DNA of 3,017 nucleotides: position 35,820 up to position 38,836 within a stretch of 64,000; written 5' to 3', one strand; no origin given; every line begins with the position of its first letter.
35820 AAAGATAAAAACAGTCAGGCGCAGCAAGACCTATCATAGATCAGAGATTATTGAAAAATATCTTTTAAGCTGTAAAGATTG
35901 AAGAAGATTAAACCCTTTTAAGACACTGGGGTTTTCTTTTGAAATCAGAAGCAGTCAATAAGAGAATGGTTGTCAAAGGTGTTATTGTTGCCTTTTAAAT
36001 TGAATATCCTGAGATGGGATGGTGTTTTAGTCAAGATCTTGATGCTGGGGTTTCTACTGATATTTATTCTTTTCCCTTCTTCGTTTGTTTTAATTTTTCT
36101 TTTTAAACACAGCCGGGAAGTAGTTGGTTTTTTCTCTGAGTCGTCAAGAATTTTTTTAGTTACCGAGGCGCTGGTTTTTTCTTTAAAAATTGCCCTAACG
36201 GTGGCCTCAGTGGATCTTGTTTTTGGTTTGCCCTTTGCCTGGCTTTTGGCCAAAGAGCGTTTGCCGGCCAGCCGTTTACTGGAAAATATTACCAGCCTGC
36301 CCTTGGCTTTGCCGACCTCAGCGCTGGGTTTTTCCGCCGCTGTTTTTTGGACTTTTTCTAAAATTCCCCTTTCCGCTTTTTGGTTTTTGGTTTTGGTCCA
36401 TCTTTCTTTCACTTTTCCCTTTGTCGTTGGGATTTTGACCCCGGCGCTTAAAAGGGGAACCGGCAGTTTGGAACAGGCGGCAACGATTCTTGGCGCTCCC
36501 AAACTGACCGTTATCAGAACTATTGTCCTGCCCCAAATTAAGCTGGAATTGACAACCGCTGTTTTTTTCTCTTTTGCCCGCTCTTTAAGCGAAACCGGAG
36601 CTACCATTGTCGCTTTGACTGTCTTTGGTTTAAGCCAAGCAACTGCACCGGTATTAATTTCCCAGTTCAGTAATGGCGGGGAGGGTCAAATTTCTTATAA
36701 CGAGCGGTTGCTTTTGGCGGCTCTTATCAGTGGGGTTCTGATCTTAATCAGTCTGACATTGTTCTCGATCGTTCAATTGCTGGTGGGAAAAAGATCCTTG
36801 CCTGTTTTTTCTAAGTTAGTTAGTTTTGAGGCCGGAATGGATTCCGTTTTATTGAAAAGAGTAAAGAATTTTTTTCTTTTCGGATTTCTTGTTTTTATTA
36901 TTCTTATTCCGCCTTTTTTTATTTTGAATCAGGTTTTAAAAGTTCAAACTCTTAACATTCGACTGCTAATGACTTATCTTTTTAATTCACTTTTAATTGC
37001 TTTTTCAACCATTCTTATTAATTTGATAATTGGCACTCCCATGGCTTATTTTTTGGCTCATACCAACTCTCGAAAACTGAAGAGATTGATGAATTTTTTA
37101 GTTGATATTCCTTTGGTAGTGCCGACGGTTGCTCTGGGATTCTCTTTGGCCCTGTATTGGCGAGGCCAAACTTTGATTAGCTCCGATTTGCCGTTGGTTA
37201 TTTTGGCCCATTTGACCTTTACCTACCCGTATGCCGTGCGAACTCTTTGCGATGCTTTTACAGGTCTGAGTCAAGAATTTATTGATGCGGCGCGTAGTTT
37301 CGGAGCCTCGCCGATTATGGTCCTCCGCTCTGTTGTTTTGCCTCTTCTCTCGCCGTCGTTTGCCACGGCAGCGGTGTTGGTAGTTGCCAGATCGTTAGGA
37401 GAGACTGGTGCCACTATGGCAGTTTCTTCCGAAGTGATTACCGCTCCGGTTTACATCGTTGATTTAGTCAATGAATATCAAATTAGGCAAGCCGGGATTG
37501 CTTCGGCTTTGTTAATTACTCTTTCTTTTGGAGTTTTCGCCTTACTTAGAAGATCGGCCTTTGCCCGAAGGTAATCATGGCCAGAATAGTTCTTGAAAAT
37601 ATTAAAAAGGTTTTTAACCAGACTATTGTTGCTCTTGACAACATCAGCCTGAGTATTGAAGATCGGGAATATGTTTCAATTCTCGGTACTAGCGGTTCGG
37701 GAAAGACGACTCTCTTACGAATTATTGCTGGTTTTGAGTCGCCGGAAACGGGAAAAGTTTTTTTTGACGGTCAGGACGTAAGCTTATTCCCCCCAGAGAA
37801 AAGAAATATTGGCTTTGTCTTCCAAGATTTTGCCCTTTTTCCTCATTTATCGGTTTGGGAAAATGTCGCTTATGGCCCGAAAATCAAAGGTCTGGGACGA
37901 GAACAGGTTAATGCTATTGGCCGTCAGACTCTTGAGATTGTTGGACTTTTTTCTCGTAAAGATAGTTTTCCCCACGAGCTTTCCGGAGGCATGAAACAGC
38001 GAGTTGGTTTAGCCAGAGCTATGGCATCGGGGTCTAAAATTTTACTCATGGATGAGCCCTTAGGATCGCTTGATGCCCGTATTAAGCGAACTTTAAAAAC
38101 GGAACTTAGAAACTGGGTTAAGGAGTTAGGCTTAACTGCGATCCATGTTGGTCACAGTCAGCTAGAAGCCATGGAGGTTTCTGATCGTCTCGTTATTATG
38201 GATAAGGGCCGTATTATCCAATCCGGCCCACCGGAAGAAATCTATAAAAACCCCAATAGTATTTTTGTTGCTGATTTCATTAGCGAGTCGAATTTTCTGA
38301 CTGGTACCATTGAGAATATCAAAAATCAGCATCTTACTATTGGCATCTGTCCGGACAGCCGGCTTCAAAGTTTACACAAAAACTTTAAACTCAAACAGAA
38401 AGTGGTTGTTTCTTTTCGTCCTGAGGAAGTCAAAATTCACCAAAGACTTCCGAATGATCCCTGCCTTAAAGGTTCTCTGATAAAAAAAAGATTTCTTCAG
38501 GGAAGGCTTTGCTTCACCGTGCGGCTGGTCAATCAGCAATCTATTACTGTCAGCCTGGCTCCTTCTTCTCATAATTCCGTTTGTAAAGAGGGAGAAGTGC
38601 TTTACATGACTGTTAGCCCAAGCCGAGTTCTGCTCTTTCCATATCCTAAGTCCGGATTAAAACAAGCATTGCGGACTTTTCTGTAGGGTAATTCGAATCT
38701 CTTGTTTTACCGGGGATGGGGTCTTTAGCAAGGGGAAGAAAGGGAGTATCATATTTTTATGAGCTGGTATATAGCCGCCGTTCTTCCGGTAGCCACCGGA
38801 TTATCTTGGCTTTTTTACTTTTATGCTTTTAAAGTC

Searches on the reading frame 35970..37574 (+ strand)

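Call 10: search_protein_families(library=pfam, proteins=[window:35970-37574:+], max_evalue=0.01)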
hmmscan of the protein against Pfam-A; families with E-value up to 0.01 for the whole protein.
window:35970-37574:+ (534 aa): 1 family
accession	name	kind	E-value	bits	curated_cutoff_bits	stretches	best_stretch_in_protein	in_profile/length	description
PF00528.27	BPD_transp_1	-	2.8e-24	86.3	26.4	2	355-532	1-179/184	Binding-protein-dependent transport system inner membrane component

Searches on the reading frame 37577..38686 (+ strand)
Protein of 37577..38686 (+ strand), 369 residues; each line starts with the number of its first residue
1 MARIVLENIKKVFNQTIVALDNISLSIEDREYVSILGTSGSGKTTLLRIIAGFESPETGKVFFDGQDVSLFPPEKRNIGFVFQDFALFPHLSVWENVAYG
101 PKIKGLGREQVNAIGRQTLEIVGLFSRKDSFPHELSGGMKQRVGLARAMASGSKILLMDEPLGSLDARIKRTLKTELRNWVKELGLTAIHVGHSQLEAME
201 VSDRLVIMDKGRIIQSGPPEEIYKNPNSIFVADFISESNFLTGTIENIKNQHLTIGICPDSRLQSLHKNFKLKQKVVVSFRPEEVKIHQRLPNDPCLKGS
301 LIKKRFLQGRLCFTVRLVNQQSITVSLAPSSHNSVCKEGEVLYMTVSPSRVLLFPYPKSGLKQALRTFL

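Call 10: search_protein_families(library=pfam, proteins=[window:37577-38686:+], max_evalue=0.01)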
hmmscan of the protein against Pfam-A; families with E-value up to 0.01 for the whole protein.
window:37577-38686:+ (369 aa): 1 family
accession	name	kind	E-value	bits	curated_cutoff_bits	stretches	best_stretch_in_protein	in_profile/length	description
PF00005.33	ABC_tran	-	2.5e-33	116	25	1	20-162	1-136/137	ABC transporter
